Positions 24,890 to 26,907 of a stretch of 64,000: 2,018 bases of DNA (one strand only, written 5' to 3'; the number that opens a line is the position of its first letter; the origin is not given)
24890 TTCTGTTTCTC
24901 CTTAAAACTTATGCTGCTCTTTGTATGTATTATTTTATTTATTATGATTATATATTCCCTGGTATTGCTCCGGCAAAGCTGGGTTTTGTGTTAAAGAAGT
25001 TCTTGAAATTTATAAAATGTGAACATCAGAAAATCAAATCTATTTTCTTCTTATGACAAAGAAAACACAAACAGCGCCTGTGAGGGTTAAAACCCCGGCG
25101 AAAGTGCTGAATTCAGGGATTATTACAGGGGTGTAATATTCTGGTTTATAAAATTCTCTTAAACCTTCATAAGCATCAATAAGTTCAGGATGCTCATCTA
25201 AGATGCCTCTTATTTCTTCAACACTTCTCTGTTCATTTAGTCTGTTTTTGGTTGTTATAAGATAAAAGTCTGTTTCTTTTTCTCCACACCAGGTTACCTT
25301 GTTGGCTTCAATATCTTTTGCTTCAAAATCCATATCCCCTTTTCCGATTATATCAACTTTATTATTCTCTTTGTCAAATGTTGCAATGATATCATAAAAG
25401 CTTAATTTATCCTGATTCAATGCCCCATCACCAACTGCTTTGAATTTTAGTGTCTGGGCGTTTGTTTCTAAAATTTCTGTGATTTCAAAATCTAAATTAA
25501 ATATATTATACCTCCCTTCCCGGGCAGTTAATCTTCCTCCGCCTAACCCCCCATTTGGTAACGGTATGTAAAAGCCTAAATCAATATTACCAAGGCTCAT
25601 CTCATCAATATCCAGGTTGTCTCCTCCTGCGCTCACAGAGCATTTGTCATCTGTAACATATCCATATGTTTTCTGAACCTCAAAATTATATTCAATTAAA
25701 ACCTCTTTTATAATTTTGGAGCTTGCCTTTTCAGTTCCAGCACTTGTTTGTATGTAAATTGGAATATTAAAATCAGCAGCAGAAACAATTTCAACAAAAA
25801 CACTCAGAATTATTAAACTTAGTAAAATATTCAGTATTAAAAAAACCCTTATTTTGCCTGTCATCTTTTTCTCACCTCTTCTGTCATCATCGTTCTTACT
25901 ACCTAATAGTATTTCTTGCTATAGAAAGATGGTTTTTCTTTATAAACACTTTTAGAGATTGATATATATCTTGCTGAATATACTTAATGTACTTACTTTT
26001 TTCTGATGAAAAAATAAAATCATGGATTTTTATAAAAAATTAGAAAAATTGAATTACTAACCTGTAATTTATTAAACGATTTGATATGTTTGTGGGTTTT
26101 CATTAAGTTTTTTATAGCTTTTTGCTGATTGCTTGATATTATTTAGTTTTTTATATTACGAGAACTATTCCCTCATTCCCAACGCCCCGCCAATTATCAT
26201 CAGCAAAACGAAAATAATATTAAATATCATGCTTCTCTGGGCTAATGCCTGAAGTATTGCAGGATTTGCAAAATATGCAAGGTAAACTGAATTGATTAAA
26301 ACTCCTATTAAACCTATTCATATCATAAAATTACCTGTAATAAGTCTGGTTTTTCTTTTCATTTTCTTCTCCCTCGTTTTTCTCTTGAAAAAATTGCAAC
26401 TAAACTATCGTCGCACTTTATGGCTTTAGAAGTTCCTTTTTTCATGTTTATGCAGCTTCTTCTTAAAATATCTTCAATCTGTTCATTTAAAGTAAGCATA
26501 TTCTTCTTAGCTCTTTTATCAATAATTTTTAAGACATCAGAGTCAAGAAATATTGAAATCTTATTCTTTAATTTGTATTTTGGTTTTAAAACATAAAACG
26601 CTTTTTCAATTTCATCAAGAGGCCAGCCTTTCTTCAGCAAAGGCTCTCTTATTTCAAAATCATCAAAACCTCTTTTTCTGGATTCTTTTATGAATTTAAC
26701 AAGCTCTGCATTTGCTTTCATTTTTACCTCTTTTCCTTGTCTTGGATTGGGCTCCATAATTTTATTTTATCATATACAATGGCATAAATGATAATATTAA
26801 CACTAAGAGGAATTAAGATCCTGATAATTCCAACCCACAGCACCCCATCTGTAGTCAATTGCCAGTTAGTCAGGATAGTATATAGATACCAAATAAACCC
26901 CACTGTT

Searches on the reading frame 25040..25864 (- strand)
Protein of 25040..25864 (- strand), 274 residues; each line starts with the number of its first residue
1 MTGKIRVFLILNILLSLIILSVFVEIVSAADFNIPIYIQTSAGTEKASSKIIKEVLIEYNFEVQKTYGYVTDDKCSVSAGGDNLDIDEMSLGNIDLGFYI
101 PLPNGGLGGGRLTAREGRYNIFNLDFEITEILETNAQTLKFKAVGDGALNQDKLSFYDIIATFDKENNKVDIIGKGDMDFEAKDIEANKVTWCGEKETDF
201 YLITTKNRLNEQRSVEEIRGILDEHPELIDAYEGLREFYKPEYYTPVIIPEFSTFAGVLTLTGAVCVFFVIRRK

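Call 19: search_protein_families(library=ncbifam, proteins=[window:25040-25864:-], max_evalue=1)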
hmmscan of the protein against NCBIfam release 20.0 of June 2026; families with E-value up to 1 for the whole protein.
window:25040-25864:- (274 aa): 5 families
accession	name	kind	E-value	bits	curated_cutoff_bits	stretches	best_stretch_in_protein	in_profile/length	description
NF005216.0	PRK06703.1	subfamily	0.033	14.2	127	1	142-182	57-97/151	flavodoxin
NF005246.0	PRK06756.1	subfamily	0.042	13.8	130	1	139-182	55-98/148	flavodoxin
NF002198.0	PRK01060.1-3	equivalog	0.072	12.7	244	1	24-84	116-175/253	deoxyribonuclease IV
TIGR03024.1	arch_PEF_CTERM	domain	0.11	12.8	23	1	249-274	1-25/25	PEF-CTERM sorting domain-containing protein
TIGR02915.1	PEP_resp_reg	equivalog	0.16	10.8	502.6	1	160-229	79-149/445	PEP-CTERM-box response regulator transcription factor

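Call 38: search_protein_families(library=pfam, proteins=[window:25040-25864:-], max_evalue=0.01)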
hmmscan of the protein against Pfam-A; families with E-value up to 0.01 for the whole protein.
window:25040-25864:- (274 aa): 0 families

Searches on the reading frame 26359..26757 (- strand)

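Call 19: search_protein_families(library=ncbifam, proteins=[window:26359-26757:-], max_evalue=1)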
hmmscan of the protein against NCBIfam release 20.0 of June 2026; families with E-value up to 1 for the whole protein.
window:26359-26757:- (132 aa): 4 families
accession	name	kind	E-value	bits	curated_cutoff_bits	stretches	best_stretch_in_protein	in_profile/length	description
NF002815.0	PRK02967.1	equivalog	0.015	15.4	83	1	66-128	3-66/139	nickel-responsive transcriptional regulator NikR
TIGR02793.1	nikR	equivalog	0.046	14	175.45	1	66-128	2-64/129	nickel-responsive transcriptional regulator NikR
NF010256.0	PRK13702.1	subfamily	0.048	13.7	87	1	41-103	18-80/85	replication regulatory protein RepA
NF050104.1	TA_MazE_antitoxin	equivalog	0.09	13.2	65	1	66-86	1-21/69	type II toxin-antitoxin system MazE family antitoxin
